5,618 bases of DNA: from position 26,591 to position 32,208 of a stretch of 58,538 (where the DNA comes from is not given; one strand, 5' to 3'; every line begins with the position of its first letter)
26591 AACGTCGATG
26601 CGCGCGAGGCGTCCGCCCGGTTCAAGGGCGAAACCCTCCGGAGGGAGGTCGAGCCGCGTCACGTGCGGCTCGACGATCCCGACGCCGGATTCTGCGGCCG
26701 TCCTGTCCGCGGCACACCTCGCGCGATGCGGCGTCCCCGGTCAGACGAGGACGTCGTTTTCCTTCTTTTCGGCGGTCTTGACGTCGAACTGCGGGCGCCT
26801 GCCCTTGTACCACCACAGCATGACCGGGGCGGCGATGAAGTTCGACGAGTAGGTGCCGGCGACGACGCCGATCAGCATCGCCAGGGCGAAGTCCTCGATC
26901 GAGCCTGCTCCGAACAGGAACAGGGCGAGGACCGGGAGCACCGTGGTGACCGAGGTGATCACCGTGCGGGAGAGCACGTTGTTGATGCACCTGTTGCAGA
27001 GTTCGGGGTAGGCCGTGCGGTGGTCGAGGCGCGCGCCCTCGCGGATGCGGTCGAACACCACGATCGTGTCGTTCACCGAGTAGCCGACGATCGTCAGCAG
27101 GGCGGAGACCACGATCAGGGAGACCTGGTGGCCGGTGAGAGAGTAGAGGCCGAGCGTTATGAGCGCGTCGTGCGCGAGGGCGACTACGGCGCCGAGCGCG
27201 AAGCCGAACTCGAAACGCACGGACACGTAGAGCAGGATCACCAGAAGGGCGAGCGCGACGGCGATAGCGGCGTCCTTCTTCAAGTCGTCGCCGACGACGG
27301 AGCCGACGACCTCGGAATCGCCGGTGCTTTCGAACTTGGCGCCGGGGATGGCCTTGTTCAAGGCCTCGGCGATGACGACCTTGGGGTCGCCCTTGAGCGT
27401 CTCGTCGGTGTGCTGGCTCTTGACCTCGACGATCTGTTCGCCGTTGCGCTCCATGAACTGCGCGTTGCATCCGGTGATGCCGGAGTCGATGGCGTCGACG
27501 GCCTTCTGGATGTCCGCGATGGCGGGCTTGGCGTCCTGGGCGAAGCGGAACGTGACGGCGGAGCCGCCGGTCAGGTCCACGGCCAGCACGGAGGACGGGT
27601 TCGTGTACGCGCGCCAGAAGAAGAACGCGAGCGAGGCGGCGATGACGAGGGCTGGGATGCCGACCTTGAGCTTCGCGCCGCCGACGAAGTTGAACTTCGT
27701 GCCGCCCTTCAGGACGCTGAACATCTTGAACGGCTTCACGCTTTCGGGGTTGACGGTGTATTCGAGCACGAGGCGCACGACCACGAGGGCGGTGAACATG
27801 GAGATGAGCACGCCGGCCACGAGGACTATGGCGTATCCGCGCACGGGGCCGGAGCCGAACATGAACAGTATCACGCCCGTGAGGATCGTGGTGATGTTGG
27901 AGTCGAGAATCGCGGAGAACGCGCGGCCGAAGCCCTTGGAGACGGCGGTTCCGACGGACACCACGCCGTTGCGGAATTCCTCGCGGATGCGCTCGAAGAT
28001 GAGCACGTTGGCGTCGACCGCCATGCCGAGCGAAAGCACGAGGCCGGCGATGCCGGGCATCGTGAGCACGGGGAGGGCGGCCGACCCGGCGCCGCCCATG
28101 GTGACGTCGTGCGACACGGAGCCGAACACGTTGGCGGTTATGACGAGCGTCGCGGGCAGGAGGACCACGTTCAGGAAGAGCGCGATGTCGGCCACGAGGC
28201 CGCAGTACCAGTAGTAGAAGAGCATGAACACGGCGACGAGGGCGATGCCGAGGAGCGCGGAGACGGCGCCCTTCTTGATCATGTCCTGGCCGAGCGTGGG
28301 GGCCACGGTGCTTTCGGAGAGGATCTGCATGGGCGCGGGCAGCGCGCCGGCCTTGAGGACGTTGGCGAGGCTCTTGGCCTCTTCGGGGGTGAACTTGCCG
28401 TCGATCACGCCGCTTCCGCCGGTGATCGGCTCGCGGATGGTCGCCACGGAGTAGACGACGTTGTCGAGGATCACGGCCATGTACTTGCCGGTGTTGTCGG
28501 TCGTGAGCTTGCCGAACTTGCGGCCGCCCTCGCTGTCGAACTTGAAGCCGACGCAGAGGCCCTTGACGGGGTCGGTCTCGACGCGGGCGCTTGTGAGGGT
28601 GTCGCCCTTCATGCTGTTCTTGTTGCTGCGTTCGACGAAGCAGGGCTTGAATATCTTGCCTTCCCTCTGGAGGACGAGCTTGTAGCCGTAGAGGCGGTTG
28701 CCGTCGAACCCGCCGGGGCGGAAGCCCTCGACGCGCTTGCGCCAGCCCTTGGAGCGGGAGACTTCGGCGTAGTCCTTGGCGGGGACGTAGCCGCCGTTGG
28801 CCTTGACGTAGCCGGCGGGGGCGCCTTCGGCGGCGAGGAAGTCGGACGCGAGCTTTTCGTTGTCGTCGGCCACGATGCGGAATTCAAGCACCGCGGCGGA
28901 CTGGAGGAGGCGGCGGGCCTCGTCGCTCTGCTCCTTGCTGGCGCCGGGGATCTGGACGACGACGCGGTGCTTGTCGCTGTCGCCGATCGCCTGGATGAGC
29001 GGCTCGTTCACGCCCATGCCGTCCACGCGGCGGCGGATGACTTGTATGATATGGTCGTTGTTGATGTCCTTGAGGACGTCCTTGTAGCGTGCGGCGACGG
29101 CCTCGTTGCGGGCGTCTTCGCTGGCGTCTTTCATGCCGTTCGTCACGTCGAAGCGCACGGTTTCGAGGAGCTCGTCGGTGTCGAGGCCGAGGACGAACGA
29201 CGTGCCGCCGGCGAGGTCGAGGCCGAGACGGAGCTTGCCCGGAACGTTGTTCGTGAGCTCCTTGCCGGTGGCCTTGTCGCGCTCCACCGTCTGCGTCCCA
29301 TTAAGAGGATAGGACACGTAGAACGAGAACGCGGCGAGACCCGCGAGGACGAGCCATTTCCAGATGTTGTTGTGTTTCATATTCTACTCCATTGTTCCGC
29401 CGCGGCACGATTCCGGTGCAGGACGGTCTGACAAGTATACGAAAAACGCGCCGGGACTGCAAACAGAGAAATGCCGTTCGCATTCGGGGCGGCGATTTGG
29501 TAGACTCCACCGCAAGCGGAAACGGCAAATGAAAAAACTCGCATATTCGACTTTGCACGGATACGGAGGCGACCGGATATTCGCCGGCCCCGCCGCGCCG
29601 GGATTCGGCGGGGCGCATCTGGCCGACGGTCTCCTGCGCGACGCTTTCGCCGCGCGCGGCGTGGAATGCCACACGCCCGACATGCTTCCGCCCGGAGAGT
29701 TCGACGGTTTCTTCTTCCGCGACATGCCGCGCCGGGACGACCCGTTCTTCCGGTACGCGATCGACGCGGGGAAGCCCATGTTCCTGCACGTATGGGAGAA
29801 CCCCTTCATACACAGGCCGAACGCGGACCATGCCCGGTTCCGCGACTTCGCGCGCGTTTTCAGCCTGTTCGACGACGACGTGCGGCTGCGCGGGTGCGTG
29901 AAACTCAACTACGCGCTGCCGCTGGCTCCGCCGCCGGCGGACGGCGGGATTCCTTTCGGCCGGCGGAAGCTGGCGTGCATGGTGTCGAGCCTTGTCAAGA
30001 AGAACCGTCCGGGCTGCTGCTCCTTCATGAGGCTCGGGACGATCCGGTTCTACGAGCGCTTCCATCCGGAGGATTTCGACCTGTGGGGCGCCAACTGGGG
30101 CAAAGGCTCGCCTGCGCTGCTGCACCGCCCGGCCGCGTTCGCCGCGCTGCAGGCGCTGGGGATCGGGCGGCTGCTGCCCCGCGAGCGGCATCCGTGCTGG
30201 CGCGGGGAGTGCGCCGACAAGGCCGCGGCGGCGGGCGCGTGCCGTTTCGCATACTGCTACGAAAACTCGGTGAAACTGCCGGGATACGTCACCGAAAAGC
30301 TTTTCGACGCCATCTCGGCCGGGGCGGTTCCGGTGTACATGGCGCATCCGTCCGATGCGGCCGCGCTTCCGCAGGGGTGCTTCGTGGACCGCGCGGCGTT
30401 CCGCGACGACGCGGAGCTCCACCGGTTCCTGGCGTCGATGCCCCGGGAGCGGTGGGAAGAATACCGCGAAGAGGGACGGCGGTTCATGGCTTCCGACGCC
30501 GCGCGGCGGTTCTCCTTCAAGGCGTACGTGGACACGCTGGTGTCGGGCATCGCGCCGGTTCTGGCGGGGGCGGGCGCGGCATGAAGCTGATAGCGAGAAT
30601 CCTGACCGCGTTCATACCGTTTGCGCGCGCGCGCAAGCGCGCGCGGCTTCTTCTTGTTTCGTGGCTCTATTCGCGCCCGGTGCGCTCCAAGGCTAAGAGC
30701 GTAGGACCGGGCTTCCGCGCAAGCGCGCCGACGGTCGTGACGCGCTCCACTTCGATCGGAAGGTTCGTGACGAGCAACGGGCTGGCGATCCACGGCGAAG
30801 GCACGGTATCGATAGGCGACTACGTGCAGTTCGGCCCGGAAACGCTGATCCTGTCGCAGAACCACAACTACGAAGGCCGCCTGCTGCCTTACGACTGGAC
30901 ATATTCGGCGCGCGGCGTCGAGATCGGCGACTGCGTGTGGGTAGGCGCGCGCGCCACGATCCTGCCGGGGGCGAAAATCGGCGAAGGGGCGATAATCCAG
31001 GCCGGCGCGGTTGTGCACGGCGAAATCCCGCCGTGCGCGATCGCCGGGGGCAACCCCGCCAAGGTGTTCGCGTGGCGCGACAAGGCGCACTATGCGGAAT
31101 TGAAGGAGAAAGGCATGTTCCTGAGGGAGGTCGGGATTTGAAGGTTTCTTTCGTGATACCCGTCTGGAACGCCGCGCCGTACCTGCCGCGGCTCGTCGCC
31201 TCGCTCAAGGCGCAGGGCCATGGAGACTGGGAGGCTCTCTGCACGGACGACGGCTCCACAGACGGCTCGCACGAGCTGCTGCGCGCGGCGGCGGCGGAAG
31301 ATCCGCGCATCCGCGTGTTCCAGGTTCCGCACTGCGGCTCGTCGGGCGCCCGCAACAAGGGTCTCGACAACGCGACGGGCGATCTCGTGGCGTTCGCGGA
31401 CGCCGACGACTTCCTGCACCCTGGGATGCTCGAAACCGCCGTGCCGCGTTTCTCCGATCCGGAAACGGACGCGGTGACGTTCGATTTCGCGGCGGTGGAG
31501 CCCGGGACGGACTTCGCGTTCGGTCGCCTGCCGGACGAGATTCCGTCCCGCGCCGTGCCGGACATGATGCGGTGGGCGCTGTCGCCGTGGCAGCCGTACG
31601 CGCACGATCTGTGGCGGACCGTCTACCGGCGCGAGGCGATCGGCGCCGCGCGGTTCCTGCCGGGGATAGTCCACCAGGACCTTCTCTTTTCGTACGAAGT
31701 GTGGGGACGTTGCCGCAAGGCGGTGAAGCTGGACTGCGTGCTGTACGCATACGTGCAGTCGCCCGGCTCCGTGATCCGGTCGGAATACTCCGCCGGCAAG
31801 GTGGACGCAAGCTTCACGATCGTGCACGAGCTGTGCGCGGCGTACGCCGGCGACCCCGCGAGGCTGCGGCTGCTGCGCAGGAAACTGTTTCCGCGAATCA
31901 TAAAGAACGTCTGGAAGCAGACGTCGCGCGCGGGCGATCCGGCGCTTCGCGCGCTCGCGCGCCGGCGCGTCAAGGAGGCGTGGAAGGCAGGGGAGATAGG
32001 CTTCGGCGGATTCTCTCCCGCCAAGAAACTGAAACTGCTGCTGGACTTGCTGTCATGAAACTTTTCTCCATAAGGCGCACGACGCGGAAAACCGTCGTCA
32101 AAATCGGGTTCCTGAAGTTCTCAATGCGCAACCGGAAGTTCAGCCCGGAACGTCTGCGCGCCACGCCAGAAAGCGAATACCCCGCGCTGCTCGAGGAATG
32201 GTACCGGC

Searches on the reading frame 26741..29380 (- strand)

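Call 55: search_protein_families(library=pfam, max_evalue=0.001, proteins=[window:26741-29380:-])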
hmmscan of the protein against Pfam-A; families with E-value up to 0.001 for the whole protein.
window:26741-29380:- (879 aa): 4 families
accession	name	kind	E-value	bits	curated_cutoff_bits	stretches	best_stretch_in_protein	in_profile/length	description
PF02355.23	SecD_SecF_C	-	3.9e-74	248.6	20.5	2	686-859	15-188/189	Protein export membrane protein SecD/SecF, C-terminal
PF22599.2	SecDF_P1_head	-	2.4e-31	108.4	27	1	247-349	13-114/114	SecDF, P1 head subdomain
PF21760.3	SecD_1st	-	1.2e-14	53.9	27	1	110-171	3-59/60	Protein translocase subunit SecDF, P1 domain, N-terminal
PF07549.19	Sec_GG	-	1.4e-06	28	20.3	0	50-69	8-27/28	SecD/SecF GG Motif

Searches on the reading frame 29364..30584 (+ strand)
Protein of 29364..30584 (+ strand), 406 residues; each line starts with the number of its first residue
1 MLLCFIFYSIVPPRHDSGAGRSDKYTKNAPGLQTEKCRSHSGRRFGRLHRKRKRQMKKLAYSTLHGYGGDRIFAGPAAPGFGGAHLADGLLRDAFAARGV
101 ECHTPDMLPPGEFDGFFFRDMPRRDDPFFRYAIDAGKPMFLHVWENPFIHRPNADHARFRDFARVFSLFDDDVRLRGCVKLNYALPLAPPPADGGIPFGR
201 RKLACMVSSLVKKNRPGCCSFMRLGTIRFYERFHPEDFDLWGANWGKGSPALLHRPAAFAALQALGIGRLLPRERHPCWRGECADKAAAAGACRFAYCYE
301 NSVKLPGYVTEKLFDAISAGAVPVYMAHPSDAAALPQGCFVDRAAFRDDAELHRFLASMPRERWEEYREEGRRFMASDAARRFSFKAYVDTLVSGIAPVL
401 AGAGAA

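Call 55: search_protein_families(library=pfam, max_evalue=0.001, proteins=[window:29364-30584:+])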
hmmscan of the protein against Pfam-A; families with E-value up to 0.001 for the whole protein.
window:29364-30584:+ (406 aa): 1 family
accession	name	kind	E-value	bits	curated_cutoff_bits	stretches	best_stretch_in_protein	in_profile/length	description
PF00852.26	Glyco_transf_10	-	1.2e-08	35.3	23.9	1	290-363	55-129/182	Glycosyltransferase family 10 (fucosyltransferase) C-term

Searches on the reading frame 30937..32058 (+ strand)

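Call 55: search_protein_families(library=pfam, max_evalue=0.001, proteins=[window:30937-32058:+])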
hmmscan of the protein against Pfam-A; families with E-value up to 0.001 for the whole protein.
window:30937-32058:+ (373 aa): 3 families
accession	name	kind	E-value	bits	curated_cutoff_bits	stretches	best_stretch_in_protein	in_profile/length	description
PF00535.33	Glycos_transf_2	-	1.6e-32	113.2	23.3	1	71-195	1-126/168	Glycosyl transferase family 2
PF13641.12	Glyco_tranf_2_3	-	5e-13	50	27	1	70-182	3-121/230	Glycosyltransferase like family 2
PF10111.15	Glyco_tranf_2_2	-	2e-05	24.7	27.3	1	82-167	14-101/276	Glycosyltransferase like family 2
